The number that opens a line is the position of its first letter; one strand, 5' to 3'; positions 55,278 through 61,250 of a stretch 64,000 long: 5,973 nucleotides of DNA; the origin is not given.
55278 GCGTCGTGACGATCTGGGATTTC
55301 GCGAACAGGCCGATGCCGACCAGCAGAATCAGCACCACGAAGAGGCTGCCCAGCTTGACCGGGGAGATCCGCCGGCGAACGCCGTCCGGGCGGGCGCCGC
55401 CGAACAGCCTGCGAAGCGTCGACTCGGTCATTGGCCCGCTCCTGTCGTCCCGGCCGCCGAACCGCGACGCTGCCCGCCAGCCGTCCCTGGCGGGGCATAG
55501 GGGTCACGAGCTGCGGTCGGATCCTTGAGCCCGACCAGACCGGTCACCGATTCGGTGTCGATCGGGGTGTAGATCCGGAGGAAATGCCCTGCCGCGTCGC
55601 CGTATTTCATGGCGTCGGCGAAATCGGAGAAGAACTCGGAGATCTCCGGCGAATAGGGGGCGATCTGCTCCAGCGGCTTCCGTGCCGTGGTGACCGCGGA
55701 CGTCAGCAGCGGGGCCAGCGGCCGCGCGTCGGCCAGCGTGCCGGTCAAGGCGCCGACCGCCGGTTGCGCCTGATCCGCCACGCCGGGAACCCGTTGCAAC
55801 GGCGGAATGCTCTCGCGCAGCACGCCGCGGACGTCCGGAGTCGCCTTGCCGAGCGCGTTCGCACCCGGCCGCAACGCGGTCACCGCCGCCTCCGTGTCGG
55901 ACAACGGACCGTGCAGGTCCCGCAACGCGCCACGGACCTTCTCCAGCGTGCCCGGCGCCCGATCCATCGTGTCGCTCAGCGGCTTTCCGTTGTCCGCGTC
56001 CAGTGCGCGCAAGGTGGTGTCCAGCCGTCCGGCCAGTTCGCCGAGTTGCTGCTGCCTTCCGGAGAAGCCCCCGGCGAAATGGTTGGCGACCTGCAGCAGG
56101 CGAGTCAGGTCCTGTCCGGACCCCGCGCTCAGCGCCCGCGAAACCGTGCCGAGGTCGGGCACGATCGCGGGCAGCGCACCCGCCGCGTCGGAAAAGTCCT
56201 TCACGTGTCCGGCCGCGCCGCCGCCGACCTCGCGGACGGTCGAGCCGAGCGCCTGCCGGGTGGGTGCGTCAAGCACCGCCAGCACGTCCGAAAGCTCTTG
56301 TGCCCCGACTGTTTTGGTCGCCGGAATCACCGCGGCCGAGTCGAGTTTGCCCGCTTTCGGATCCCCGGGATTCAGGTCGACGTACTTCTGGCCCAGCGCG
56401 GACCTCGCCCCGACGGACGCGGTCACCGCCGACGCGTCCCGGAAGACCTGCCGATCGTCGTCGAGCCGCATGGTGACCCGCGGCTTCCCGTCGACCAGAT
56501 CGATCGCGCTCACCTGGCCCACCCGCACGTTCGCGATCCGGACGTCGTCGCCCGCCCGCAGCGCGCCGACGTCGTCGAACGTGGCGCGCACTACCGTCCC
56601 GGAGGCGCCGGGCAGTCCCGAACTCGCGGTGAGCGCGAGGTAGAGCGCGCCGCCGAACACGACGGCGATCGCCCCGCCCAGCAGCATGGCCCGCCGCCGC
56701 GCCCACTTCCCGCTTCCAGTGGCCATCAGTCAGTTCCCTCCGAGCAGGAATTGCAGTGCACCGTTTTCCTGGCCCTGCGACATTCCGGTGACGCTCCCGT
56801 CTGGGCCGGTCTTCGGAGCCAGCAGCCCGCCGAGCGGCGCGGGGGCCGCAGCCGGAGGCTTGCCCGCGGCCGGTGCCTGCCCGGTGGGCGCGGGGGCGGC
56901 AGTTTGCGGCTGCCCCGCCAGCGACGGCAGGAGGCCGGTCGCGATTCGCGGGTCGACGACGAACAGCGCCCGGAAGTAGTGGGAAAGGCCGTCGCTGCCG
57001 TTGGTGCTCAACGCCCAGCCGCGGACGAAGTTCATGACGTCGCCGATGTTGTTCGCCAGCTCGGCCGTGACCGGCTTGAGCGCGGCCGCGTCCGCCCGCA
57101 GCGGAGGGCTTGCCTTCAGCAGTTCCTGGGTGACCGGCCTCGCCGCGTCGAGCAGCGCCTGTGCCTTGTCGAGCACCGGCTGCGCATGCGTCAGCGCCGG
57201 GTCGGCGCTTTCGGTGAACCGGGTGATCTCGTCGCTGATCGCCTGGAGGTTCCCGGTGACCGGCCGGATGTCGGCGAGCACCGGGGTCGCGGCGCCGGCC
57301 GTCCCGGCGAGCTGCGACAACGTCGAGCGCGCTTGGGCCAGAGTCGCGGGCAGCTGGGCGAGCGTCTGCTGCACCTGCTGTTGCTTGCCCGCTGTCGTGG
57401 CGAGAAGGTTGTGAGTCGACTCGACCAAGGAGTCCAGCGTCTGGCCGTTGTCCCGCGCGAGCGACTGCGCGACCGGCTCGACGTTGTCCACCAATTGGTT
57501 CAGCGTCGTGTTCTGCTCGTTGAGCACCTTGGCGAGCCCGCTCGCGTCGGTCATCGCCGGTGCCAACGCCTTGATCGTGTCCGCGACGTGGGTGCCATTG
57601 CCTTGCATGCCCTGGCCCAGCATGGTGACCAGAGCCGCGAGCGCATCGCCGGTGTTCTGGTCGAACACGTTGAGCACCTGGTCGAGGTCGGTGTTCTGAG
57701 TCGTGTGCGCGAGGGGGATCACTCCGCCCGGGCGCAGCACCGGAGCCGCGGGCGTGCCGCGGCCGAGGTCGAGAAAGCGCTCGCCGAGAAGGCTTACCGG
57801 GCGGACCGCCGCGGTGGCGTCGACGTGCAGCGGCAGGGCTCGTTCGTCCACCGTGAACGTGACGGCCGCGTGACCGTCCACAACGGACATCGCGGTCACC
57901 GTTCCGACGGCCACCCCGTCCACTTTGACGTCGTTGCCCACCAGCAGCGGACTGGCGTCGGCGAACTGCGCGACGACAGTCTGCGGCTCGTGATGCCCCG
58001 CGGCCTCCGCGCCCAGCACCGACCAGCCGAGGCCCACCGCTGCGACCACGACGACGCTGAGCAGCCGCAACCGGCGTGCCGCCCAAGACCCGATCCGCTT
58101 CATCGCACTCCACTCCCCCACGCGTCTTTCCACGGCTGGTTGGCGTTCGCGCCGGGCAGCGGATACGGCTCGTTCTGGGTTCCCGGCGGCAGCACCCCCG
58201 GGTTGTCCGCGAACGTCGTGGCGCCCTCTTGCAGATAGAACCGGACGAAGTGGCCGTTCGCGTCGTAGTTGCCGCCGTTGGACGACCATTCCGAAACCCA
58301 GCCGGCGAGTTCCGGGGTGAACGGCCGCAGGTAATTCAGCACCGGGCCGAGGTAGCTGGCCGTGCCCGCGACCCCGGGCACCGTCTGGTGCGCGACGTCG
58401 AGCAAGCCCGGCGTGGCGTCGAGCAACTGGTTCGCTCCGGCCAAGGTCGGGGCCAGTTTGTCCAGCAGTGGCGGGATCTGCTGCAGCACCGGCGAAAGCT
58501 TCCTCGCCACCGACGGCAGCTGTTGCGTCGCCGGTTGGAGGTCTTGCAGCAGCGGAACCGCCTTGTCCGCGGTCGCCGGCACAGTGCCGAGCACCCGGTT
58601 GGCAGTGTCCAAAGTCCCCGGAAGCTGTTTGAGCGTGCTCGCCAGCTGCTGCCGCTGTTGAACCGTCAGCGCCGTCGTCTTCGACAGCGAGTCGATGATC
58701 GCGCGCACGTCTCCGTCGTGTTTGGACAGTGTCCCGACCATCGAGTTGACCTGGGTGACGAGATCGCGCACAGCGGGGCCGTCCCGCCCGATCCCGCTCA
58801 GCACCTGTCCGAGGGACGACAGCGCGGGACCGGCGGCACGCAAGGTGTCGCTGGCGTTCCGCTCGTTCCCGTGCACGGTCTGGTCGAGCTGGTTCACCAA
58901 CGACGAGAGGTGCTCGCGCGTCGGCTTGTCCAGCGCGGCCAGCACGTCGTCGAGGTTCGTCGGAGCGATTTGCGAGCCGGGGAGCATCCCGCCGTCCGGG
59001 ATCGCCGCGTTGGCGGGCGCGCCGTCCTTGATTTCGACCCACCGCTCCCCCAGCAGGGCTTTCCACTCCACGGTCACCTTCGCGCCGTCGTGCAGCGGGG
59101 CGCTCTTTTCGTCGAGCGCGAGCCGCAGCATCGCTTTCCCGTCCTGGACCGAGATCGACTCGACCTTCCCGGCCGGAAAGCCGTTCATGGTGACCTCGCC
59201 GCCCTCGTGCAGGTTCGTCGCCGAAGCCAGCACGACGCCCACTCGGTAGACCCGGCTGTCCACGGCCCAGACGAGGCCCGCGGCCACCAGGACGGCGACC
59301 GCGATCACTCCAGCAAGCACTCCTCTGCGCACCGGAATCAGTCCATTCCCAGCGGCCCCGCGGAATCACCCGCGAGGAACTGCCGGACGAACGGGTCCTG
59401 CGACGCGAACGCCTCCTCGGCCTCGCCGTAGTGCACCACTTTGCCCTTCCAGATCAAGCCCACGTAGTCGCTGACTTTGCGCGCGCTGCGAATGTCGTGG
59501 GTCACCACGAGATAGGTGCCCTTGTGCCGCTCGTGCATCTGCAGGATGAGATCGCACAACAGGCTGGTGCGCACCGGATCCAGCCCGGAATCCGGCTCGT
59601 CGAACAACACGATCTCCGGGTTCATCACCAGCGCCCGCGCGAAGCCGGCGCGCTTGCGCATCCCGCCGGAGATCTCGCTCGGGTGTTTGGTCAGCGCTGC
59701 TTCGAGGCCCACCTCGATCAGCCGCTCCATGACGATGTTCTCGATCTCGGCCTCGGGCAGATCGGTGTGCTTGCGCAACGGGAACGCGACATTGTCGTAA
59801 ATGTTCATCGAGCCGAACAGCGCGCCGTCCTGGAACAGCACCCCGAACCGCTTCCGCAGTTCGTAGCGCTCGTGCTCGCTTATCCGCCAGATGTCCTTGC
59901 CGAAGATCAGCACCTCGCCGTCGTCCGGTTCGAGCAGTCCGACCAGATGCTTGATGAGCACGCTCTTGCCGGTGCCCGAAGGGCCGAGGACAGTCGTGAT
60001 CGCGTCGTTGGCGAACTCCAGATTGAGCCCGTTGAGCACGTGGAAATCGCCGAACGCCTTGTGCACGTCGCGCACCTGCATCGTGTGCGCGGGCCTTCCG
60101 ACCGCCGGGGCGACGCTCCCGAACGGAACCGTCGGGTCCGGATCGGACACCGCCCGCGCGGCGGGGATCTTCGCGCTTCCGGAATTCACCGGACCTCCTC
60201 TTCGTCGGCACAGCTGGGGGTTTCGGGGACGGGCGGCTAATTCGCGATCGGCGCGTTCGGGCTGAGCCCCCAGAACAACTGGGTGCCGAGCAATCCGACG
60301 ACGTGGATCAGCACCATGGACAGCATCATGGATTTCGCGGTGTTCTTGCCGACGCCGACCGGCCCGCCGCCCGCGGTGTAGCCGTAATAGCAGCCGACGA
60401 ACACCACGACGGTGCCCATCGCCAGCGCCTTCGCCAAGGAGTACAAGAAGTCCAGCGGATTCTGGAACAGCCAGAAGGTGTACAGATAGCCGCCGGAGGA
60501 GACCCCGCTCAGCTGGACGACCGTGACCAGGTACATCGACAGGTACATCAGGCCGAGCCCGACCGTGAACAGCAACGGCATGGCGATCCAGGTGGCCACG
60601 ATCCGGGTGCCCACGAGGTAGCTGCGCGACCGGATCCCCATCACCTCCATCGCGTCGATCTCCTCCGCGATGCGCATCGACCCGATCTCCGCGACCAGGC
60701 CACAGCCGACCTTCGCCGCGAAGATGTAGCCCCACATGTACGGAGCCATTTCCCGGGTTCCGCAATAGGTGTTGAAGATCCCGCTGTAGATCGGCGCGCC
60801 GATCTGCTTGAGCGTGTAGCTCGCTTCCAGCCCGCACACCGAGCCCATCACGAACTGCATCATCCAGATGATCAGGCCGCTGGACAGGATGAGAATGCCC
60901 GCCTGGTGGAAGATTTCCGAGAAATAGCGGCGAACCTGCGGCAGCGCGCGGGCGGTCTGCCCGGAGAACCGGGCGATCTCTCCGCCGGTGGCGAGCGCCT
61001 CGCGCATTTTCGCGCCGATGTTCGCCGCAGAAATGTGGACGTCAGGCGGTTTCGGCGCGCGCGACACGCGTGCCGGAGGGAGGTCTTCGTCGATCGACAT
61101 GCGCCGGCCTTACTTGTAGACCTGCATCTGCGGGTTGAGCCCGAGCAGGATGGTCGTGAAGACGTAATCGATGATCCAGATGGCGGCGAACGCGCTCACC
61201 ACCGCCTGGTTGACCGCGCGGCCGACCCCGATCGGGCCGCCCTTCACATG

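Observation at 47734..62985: Mce transporter operon with a non-canonical accessory set and no Mas/Mam genes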

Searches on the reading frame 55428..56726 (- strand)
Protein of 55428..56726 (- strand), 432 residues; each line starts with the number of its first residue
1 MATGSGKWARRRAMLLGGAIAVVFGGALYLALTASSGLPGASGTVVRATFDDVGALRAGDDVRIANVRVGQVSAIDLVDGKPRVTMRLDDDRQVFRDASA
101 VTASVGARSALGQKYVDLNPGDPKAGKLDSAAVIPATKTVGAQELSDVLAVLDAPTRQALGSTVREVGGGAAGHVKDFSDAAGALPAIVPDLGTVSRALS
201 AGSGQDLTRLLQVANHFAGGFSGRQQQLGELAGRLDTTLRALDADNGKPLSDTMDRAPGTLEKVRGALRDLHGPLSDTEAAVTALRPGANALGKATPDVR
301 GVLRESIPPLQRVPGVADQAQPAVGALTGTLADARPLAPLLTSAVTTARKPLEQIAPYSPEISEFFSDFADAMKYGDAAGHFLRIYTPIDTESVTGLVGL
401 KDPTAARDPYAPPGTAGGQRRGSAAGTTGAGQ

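Call 5: search_protein_families(library=pfam, proteins=[window:55428-56726:-], max_evalue=0.01)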
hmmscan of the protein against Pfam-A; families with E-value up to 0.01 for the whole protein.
window:55428-56726:- (432 aa): 2 families
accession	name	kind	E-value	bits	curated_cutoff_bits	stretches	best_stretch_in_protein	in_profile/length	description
PF02470.25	MlaD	-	5e-16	59.2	25.1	1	43-121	2-81/81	MlaD protein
PF11887.13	Mce4_CUP1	-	1e-05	25.7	32.6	1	192-334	45-178/222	Cholesterol uptake porter CUP1 of Mce4, putative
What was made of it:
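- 55428..56726 (-): MceC. MlaD hit at E=5e-16 (call 5).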

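Call 7: search_protein_families(library=ncbifam, proteins=[window:55428-56726:-], max_evalue=0.001)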
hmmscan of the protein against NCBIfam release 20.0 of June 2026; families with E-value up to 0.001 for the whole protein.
window:55428-56726:- (432 aa): 2 families
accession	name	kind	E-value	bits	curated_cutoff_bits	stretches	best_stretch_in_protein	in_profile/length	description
TIGR00996.1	Mtu_fam_mce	paralog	3.7e-34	118.2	140.5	1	20-304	8-283/291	MCE family protein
TIGR04430.1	OM_asym_MlaD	equivalog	6.7e-16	58.4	135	1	14-124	7-118/146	outer membrane lipid asymmetry maintenance protein MlaD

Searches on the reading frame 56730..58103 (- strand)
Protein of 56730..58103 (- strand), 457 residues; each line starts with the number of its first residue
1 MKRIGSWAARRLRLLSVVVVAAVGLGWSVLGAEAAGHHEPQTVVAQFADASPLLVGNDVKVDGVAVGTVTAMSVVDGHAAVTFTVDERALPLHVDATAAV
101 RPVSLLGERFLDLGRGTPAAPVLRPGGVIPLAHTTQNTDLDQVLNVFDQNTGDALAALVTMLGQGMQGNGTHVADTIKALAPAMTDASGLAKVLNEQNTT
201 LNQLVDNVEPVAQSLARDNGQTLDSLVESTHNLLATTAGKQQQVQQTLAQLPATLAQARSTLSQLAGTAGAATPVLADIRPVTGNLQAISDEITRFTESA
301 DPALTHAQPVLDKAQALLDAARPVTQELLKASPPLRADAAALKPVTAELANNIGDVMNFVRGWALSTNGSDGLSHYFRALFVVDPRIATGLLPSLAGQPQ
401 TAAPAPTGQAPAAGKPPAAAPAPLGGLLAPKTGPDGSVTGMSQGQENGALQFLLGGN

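Call 5: search_protein_families(library=pfam, proteins=[window:56730-58103:-], max_evalue=0.01)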
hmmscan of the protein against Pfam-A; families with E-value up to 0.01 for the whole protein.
window:56730-58103:- (457 aa): 5 families
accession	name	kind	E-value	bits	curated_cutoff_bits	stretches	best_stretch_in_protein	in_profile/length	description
PF02470.25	MlaD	-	2.1e-14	53.9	25.1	1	40-113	2-78/81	MlaD protein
PF11887.13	Mce4_CUP1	-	1e-05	25.7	32.6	1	122-251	4-129/222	Cholesterol uptake porter CUP1 of Mce4, putative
PF05130.17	FlgN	-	0.00068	20.5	30.5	1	187-278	3-92/147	FlgN protein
PF12296.13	HsbA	-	0.0013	19.6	33.5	1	274-358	3-83/121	Hydrophobic surface binding protein A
PF06103.16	DUF948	-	0.0073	16.9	37.2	0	222-290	20-88/89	Bacterial protein of unknown function (DUF948)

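Call 7: search_protein_families(library=ncbifam, proteins=[window:56730-58103:-], max_evalue=0.001)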
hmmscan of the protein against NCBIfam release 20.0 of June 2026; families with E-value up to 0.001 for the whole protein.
window:56730-58103:- (457 aa): 2 families
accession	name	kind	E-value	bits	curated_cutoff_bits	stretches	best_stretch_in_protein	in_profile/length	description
TIGR00996.1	Mtu_fam_mce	paralog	3.8e-38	131.3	140.5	1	14-295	5-280/291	MCE family protein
TIGR04430.1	OM_asym_MlaD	equivalog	3.4e-15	56.1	135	1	16-147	14-143/146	outer membrane lipid asymmetry maintenance protein MlaD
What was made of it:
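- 56730..58103 (-): MceB. MlaD hit at E=2e-14; TIGR00996 131 bits (calls 5, 7).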

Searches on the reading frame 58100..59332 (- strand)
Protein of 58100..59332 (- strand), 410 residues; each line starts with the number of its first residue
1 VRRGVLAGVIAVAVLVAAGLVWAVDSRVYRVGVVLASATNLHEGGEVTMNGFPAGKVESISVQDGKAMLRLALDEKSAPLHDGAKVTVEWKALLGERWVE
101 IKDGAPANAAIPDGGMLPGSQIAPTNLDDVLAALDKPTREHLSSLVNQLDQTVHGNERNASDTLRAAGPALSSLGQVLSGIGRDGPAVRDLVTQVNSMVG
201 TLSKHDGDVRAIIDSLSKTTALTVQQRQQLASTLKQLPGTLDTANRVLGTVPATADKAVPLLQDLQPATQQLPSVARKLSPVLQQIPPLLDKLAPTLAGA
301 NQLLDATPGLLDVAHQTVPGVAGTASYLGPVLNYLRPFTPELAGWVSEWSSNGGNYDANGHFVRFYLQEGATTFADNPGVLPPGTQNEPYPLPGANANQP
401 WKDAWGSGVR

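Call 5: search_protein_families(library=pfam, proteins=[window:58100-59332:-], max_evalue=0.01)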
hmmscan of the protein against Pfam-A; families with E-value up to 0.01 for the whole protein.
window:58100-59332:- (410 aa): 2 families
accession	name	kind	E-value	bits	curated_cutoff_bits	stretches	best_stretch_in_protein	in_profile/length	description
PF02470.25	MlaD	-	3.6e-10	40.4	25.1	1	29-104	3-81/81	MlaD protein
PF11887.13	Mce4_CUP1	-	2e-07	31.3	32.6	1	168-300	60-188/222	Cholesterol uptake porter CUP1 of Mce4, putative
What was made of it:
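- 58100..59332 (-): MceA (MCE-domain protein with N-terminal TM). MlaD and Mce4_CUP1 hits (call 5).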

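Call 7: search_protein_families(library=ncbifam, proteins=[window:58100-59332:-], max_evalue=0.001)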
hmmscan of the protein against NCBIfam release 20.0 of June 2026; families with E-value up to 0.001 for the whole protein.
window:58100-59332:- (410 aa): 2 families
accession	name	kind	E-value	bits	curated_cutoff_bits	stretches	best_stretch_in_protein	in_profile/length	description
TIGR00996.1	Mtu_fam_mce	paralog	3.3e-31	108.5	140.5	1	5-249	9-251/291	MCE family protein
TIGR04430.1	OM_asym_MlaD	equivalog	6.3e-09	35.8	135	1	5-117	13-127/146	outer membrane lipid asymmetry maintenance protein MlaD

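Call 23: search_solved_structures(query=window:58100-59332:-, max_evalue=0.01)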
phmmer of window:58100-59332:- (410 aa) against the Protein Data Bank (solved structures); distinct sequences matched with E-value up to 0.01: 1.
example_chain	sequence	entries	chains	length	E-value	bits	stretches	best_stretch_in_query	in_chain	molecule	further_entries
8fed_B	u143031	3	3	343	2.5e-08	36.5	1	26-206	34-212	Virulence factor Mce family protein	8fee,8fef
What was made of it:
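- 58100..59332 (-): Matches a chain of the M. smegmatis Mce1 structure 8fed/8fee at E=2.5e-8 (call 23).
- On Actinobacterial Mce ABC transporter (Mce1-4 type): 8fed/8fee match for MceA (call 23).
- MceA matches the Mce1 cryo-EM chain (call 23).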

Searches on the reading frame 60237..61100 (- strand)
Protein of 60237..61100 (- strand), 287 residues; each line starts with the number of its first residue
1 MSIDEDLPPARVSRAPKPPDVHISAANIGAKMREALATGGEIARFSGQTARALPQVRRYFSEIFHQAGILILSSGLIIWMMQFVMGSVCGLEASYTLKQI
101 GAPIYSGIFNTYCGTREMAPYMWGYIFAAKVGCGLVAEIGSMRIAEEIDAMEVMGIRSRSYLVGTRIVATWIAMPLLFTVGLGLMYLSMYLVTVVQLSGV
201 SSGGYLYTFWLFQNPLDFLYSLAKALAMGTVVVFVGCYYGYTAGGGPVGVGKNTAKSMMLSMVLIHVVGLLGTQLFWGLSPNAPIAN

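Call 5: search_protein_families(library=pfam, proteins=[window:60237-61100:-], max_evalue=0.01)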
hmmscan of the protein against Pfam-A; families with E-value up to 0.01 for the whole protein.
window:60237-61100:- (287 aa): 1 family
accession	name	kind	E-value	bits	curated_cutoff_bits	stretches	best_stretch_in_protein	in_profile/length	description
PF02405.21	MlaE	-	8.3e-58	195.9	22.5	1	64-274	2-211/212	Permease MlaE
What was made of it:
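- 60237..61100 (-): YrbEB permease (MlaE family). MlaE hit at E=8.3e-58 (call 5).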

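Call 7: search_protein_families(library=ncbifam, proteins=[window:60237-61100:-], max_evalue=0.001)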
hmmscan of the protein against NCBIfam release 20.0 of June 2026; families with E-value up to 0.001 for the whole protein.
window:60237-61100:- (287 aa): 2 families
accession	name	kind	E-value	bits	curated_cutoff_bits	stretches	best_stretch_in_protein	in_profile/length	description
TIGR00056.1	TIGR00056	subfamily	2.5e-36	125.7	212.2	1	25-273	7-253/260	MlaE family lipid ABC transporter permease subunit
NF033619.1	perm_MlaE_1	exception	1.4e-27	96.9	315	1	27-275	2-250/253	lipid asymmetry maintenance ABC transporter permease subunit MlaE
